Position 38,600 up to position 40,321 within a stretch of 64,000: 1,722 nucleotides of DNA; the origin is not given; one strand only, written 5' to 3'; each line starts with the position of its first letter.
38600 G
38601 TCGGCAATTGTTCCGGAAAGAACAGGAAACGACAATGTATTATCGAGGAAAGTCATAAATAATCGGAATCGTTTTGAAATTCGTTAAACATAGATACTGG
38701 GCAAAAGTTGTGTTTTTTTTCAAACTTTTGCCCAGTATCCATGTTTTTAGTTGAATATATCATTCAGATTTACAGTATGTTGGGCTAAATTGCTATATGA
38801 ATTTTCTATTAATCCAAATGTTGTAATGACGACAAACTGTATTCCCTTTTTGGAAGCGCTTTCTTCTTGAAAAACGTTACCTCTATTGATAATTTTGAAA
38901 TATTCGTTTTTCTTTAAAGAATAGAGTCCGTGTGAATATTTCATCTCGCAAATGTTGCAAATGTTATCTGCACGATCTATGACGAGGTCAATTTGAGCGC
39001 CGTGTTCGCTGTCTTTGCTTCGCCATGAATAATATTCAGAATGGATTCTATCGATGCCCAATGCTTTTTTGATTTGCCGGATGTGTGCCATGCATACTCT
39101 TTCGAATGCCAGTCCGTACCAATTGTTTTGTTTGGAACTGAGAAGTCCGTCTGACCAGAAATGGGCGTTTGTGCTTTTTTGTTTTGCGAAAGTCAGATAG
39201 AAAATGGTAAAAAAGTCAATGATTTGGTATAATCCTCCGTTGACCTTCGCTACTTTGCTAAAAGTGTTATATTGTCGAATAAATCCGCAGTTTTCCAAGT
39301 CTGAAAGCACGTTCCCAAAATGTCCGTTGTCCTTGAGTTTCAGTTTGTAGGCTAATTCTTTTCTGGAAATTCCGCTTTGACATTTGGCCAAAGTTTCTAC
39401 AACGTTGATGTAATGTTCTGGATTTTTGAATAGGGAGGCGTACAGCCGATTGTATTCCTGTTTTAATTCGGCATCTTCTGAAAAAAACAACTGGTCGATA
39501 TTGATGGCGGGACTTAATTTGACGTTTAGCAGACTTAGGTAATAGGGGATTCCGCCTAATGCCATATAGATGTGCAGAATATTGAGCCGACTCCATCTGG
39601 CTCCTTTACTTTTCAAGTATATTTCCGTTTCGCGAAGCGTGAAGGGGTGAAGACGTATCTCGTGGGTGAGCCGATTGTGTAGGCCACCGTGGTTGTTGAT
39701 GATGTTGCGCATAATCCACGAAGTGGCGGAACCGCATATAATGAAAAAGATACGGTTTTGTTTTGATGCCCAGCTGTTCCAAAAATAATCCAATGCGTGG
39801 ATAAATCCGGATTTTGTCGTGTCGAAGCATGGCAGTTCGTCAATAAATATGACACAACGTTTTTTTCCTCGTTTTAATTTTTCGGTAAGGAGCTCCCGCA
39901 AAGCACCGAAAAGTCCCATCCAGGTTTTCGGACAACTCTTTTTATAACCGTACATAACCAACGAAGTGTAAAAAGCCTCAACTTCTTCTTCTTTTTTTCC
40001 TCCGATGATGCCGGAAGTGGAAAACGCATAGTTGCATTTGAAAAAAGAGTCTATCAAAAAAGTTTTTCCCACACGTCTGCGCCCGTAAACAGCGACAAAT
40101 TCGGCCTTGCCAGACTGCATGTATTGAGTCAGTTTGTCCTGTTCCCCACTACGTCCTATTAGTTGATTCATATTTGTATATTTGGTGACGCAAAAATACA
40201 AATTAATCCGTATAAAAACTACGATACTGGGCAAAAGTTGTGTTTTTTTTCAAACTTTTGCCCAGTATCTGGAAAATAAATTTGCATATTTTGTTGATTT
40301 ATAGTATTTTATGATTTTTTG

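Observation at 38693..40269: Promoter-bearing orphan ATPase gene bracketed by two perfect 47-bp hairpin copies: looks like a cassette inserted into a terminator hairpin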

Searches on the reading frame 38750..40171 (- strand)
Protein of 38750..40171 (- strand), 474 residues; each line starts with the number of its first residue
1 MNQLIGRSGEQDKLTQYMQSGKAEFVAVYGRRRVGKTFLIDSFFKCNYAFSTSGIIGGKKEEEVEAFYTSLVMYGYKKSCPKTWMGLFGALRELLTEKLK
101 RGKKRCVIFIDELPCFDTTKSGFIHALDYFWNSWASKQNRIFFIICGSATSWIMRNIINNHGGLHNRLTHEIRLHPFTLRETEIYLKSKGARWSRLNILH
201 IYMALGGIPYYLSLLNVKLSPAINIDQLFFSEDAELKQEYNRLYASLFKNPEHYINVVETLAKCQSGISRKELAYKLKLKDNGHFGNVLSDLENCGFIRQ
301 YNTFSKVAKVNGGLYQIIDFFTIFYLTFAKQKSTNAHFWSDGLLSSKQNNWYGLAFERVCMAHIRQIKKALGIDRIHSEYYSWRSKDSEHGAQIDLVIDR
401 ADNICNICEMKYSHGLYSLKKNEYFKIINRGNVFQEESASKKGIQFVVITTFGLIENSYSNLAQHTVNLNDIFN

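Call 8: search_protein_families(library=pfam, proteins=[window:38750-40171:-])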
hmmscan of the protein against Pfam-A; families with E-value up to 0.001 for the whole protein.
window:38750-40171:- (474 aa): 4 families
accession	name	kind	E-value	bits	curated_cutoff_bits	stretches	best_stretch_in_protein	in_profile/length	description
PF01637.24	ATPase_2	-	4e-14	53.4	33.2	1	7-214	4-224/225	ATPase domain predominantly from Archaea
PF13173.12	AAA_14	-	3.1e-08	34.1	27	1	24-181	3-127/129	AAA domain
PF13191.12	AAA_16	-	3.2e-06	28.2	32.6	1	3-113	1-141/167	AAA ATPase domain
PF13635.12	DUF4143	-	0.00066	19.9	28.1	0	346-413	100-160/160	Domain of unknown function (DUF4143)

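Call 11: find_encoding_contigs(protein=window:38750-40171:-, flank=6000, max_places=10)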
Protein window:38750-40171:- (474 aa): no gene with exactly this product is on record in the collection.

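Call 13: find_homologous_proteins(query=window:38750-40171:-, max_evalue=1e-20)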
Query window:38750-40171:- (474 aa): 8000 proteins with E <= 1e-20 among 8000 candidates; the best 120 are listed.
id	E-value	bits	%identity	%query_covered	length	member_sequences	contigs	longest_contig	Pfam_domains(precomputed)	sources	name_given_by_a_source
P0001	0.0e+0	1055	96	100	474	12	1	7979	PF13173.13,PF01637.25,PF13191.13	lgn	-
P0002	2.2e-193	662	60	100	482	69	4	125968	PF13173.13,PF01637.25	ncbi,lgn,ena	-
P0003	4.6e-189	647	57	100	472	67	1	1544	PF13173.13,PF01637.25,PF13191.13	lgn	-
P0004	1.2e-187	643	57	100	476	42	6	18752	PF13173.13,PF01637.25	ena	-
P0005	3.5e-187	641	57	100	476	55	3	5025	PF13173.13,PF01637.25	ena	-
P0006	4.3e-187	641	57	100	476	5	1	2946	PF13173.13,PF01637.25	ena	-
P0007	4.3e-187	641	57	100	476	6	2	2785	PF13173.13,PF01637.25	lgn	-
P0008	5.1e-187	641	60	99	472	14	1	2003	PF13173.13,PF01637.25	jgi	jgi:AAA+ ATPase superfamily predicted ATPase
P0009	1.2e-186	639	57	100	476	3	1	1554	PF13173.13,PF01637.25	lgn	-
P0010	3.6e-186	638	59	99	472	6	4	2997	PF13173.13,PF01637.25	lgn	-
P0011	6.8e-186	637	57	100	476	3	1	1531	PF13173.13,PF01637.25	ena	-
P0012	8.2e-185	633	57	100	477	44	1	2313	PF13173.13,PF01637.25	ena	-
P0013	9.4e-183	627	58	100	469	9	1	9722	PF13173.13,PF01637.25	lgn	-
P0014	5.2e-182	624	57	100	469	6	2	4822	PF13173.13,PF01637.25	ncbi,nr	ncbi:MAG: ATP-binding protein [Bacteroidales bacterium]|nr:ATP-binding protein [Bacteroidales bacter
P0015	6.5e-182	624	58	99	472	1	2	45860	PF13173.13,PF01637.25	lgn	-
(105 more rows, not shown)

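Call 30: find_related_loci(query=A1, collection=genome_contigs, flank=3000)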
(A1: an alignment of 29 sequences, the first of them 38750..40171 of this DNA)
Query A1 (474 aa) in genome_contigs; peptide patterns used: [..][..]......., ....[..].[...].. (x = any residue, [..] = any of these).
599 stretches matched a pattern (row limit reached: there are more); 594 encode a relative of the query (tblastn E <= 1e-3); the best 80 are kept; 80 distinct loci.
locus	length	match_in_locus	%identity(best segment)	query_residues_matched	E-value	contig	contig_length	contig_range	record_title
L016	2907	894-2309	56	1-473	0e+0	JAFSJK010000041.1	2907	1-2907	MAG: Bacteroidales bacterium isolate RGIG3197 Goat_Reticulum-1__c342345, whole genome shotgun sequence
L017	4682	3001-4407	53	1-473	2e-177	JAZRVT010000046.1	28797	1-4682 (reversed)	MAG: Bacteroidales bacterium isolate T1900044953_TA20190006.MAGScoT_cleanbin_000014 SGB_3734_k141_355429, whole genome s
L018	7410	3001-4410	53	3-473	1e-175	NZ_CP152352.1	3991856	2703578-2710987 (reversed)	Segatella copri strain HDD05 chromosome, complete genome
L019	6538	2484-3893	53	3-473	5e-177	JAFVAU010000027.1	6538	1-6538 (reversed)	MAG: Bacteroidales bacterium isolate RGIG5001 Roe_deer_Rumen-5__c5081, whole genome shotgun sequence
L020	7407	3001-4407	53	1-473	3e-175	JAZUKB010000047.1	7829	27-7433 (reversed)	MAG: Candidatus Cryptobacteroides sp. isolate T1900045249_TH20190019.MAGScoT_cleanbin_000093 SGB_5736_k141_2348009, whol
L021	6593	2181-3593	52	2-473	2e-172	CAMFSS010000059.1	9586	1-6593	MAG: uncultured Prevotellaceae bacterium isolate ERR2020026_bin.9_metaWRAP_v1.3_MAG genome assembly, contig: ERZ10552012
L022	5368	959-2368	53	1-473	1e-172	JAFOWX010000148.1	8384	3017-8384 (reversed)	MAG: Paludibacteraceae bacterium isolate RGIG873 Dairy_cattle_Rectum-1__c866090, whole genome shotgun sequence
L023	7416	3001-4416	52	1-473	4e-172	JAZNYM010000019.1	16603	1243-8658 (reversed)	MAG: Bacteroidaceae bacterium isolate T1900044776_TS20190242.MAGScoT_cleanbin_000006 SGB_2480_k141_1167694, whole genome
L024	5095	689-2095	51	4-473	1e-172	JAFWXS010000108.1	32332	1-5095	MAG: Bacteroidaceae bacterium isolate RGIG6166 Sheep_Rectum-1__c770428, whole genome shotgun sequence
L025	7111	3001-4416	54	2-474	2e-171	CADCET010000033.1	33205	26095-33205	MAG: uncultured Prevotellaceae bacterium isolate RUG14573 genome assembly, contig: RUG14573_asm_33, whole genome shotgun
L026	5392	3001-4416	52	1-473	6e-172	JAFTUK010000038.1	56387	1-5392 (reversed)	MAG: Bacteroidaceae bacterium isolate RGIG4159 Roe_deer_Colon-1__c433548, whole genome shotgun sequence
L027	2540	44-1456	50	2-473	0e+0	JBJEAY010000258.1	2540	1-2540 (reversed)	MAG: Prevotella sp. isolate FUKU07_bin.024 NODE_17649_length_2540_cov_5.816901, whole genome shotgun sequence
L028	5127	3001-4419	52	1-473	1e-171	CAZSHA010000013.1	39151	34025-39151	MAG TPA_asm: uncultured Muribaculaceae bacterium isolate SRP315200_co1_803 genome assembly, contig: NODE_1241_length_391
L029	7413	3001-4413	52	1-473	7e-170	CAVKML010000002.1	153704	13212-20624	uncultured bacterium isolate H07686-L1_cleanbin_000010 genome assembly, contig: Spades_H07686-L1_contig_13, whole genome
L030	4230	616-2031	52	1-473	1e-175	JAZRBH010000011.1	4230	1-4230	MAG: Paraprevotella sp. isolate T1900045130_TC20190124.MAGScoT_cleanbin_000004 SGB_4878_k141_1486036, whole genome shotg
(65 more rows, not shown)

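Call 36: search_protein_families(library=padloc, proteins=[window:38750-40171:-], max_evalue=0.01)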
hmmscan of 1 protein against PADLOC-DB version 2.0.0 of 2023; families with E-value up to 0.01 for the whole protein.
window:38750-40171:- (474 aa): 7 families
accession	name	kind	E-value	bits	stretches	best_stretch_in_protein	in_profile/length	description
PDLC04984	PDC-S27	-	7.7e-184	610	1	1-473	1-473/474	-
PDLC04985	PDC-S27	-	1.2e-12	45.5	1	4-360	6-365/484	-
PDLC04787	PDC-S01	-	1e-06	25.9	1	1-215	6-190/412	-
PDLC04789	PDC-S01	-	4.5e-06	23.9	0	11-46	7-40/375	-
PDLC04792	PDC-S01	-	0.002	14.8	1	11-49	7-45/452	-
PDLC04786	PDC-S01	-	0.0041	13.9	0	12-49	9-46/439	-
PDLC04788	PDC-S01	-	0.0053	13.7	0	12-48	8-44/448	-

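Call 37: search_protein_families(library=ncbifam, proteins=[window:38750-40171:-], max_evalue=0.01)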
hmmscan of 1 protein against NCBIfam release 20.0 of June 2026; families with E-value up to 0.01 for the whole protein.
window:38750-40171:- (474 aa): 0 families

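Call 51: search_solved_structures(query=A1, max_evalue=0.01)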
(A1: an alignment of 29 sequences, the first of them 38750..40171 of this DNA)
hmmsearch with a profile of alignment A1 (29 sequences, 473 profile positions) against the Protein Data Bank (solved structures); distinct sequences matched with E-value up to 0.01: 0.

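Call 61: predict_structure(alignment_id=A1)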
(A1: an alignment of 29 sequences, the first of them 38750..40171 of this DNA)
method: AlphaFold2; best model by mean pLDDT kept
length: 474 residues; sequences in the alignment: 29
mean_pLDDT: 85.8   pTM: 0.86
mean pLDDT of the five models: 85.8, 84.4, 79.3, 75.5, 74.6
residues with pLDDT >= 90: 249; 70-90: 173; 50-70: 35; < 50: 17
segments of 3 or more residues with pLDDT < 50: 160-166, 305-311
pLDDT, mean of each block of 10 residues (from residue 1): 74 92 87 85 93 81 91 95 93 95 88 58 84 90 82 59 52 90 94 96 94 95 94 88 81 91 83 91 86 83 49 77 92 83 88 93 93 90 72 83 93 94 92 86 94 94 94 95
secondary structure, 60 per line:
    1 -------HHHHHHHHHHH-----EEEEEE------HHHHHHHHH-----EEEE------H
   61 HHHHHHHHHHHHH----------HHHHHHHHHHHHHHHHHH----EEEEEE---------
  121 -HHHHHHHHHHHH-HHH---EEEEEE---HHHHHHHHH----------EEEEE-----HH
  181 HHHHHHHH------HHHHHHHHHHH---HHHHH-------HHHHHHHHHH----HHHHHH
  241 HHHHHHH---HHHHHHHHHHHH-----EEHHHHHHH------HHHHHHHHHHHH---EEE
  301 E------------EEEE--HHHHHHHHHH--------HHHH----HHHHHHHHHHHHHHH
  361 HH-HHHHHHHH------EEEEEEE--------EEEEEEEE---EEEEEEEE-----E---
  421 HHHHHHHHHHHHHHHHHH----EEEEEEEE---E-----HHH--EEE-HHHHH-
elements in order: H8-18 E24-29 H36-44 E50-53 H60-73 H84-101 E106-111 H122-133 E141-146 H150-158 E169-173 H179-188 H195-205 H209-213 H221-230 H235-247 H251-262 H270-276 H283-294 E298-301 E314-317 H320-329 H338-341 H346-362 H364-371 E378-384 E393-400 E404-411 H421-438 E443-450 E465-467 H469-473

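Call 63: fold_search(model_id=the predicted structure, library=pdb)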
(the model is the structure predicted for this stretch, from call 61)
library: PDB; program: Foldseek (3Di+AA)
matches with E <= 10: 1378; with E <= 0.001: 234
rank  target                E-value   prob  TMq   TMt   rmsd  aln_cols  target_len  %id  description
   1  2qen                  4.4e-11  1.00  0.46  0.60   6.2       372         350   17  The walker-type atpase paby2304 of pyrococcus abyssi (released 2008-07-01)
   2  6mfv_A                3.2e-09  1.00  0.32  0.25  19.4       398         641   16  Crystal structure of the Signal Transduction ATPase with Numerous Domains (STAND) protein with a tetratricopeptide rep (released 2019-02-20)
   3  9ri9_B                5.2e-08  1.00  0.42  0.25   7.7       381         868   14  Cryo-EM structure of the tomato NRC3 hexameric resistosome (released 2025-07-23)
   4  1w5t_A                7.7e-08  1.00  0.42  0.49   8.4       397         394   13  Structure of the Aeropyrum Pernix ORC2 protein (ADPNP-ADP complexes) (released 2004-10-05)
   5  1w5t_C                9.1e-08  1.00  0.31  0.36  13.3       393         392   14  Structure of the Aeropyrum Pernix ORC2 protein (ADPNP-ADP complexes) (released 2004-10-05)
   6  3shf                  1.1e-07  1.00  0.33  0.15  20.3       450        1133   13  Crystal structure of the R265S mutant of full-length murine Apaf-1 (released 2011-08-24)
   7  5juy_A                2.0e-07  1.00  0.41  0.20   9.6       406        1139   11  Active human apoptosome with procaspase-9 (released 2016-10-19)
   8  9cc9_G                2.1e-07  1.00  0.44  0.27   6.0       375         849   13  Dodecameric state of the NRC4 resistosome (released 2024-09-11)
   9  5juy_B                2.2e-07  1.00  0.41  0.18   9.6       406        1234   11  Active human apoptosome with procaspase-9 (released 2016-10-19)
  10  9bcx_F                3.3e-07  1.00  0.35  0.39  16.7       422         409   12  Cryo-EM structure of the S. cerevisiae ORC-Cdc6-Mcm2-7-DNA complex with a fully closed Mcm2-Mcm5 DNA entry gate (released 2025-01-01)
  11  4m9s_B                3.5e-07  1.00  0.42  0.39   9.9       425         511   10  crystal structure of CED-4 bound CED-3 fragment (released 2013-10-23)
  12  3pfi_A                3.7e-07  1.00  0.35  0.50   7.9       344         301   14  2.7 Angstrom resolution crystal structure of a probable holliday junction DNA helicase (ruvB) from Campylobacter jejun (released 2010-11-10)
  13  2qby_A                3.7e-07  1.00  0.37  0.44   8.4       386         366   13  Crystal structure of a heterodimer of Cdc6/Orc1 initiators bound to origin DNA (from S. solfataricus) (released 2007-09-11)
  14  2a5y_B                5.1e-07  1.00  0.45  0.42   8.7       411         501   11  Structure of a CED-4/CED-9 complex (released 2005-10-11)
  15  9cc9_A                7.2e-07  1.00  0.44  0.27   6.1       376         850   13  Dodecameric state of the NRC4 resistosome (released 2024-09-11)
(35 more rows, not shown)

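Call 66: find_encoding_contigs(protein=P0003, flank=3000, max_places=6)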
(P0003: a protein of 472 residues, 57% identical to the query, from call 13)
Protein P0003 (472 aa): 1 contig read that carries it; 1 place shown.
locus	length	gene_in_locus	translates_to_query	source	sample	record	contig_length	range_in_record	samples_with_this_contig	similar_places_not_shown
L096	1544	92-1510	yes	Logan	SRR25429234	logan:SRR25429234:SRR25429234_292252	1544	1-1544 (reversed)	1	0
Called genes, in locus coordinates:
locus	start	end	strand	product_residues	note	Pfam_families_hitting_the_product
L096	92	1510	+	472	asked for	PF01637:ATPase_2, PF13191:AAA_16 (faint), PF13173:AAA_14 (weak)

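Call 67: find_encoding_contigs(protein=P0011, flank=3000, max_places=6)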
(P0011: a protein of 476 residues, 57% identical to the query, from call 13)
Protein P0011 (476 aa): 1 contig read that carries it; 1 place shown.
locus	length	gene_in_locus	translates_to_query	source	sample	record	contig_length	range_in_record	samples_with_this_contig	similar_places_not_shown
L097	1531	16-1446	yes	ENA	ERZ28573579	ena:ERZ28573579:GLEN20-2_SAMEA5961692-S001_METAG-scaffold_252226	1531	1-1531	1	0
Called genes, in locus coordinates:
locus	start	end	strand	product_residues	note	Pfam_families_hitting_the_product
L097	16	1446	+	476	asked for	PF01637:ATPase_2, PF13173:AAA_14 (weak)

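Call 69: find_related_loci(query=A1, collection=metagenome_contigs, flank=3000)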
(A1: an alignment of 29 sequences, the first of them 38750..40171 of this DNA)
Query A1 (474 aa) in metagenome_contigs; peptide patterns used: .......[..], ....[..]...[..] (x = any residue, [..] = any of these).
600 stretches matched a pattern (row limit reached: there are more); 584 encode a relative of the query (tblastn E <= 1e-3); the best 80 are kept; 80 distinct loci.
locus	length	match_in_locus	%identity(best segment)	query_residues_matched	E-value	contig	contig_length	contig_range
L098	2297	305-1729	56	1-473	0e+0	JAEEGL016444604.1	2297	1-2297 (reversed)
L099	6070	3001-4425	57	1-473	0e+0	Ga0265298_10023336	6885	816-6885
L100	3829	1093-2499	55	1-473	0e+0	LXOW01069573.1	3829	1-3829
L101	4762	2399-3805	54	1-473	0e+0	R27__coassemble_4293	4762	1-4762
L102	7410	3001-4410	52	3-473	4e-175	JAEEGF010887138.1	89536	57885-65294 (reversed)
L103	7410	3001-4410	53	3-473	6e-174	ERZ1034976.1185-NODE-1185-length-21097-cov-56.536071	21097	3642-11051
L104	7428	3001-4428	53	4-473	1e-169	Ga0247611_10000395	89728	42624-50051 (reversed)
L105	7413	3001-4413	51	1-473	3e-169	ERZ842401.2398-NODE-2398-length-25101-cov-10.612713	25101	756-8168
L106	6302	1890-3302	52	1-473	2e-169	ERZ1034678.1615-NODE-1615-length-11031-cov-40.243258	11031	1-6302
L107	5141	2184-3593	52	1-473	2e-170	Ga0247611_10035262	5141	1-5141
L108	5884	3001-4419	51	1-474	9e-164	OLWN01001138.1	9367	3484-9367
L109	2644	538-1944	51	1-473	1e-172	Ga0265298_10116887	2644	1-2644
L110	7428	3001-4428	49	2-474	6e-161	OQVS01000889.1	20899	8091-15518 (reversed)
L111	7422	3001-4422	48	1-474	1e-159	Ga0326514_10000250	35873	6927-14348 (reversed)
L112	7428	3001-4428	49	2-474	3e-159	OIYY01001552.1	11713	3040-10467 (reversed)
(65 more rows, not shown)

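Call 81: search_dna_similar(query=window:38750-40171:-, collection=plasmids, mode=protein, max_evalue=1e-30, max_rows=12)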
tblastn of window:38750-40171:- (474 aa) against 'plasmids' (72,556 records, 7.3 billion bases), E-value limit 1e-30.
Records with a match: 8; places in all: 8; records where one place covers at least 80% of the query: 8.
Best place of each record, by identity: <60% 8.
By first word of the organism name: Butyrivibrio 2; Segatella 1; Phocaeicola 1; Emticicia 1; Candidatus 1; Malaciobacter 1; Desulfosarcina 1.
By predicted mobility (MOB-suite, as given by PLSDB): non-mobilizable 6; conjugative 1; mobilizable 1.
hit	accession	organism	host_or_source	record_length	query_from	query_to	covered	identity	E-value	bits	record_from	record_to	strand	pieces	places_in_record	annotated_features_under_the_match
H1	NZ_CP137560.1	Segatella hominis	Homo sapiens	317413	1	473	100%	42.2%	1e-118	390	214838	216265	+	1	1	ATP-binding protein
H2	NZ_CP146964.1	Butyrivibrio fibrisolvens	Bovinae,Bovine rumen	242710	3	474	100%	41.2%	3e-107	357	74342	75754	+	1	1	ATP-binding protein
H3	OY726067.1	Phocaeicola massiliensis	-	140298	1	474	100%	38.8%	3e-98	331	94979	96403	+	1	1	none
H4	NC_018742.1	Emticicia oligotrophica DSM 17448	warm spring water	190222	1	473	100%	36.9%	1e-86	297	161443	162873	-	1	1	ATP-binding protein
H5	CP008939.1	Candidatus Paracaedimonas acanthamoebae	Acanthamoeba polyphaga HN-3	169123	3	473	99%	36.3%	1e-76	268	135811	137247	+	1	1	hypothetical protein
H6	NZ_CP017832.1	Butyrivibrio hungatei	Bovine,cell culture,rumen ...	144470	3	473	99%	35.7%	6e-81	281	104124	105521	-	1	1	ATP-binding protein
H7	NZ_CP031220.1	Malaciobacter mytili LMG 24559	cell culture,Mussels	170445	4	464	97%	33.8%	3e-64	232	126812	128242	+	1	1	ATP-binding protein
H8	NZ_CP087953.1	Desulfosarcina sp. BuS5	-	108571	5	439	92%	26.4%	4e-32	138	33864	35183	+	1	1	ATP-binding protein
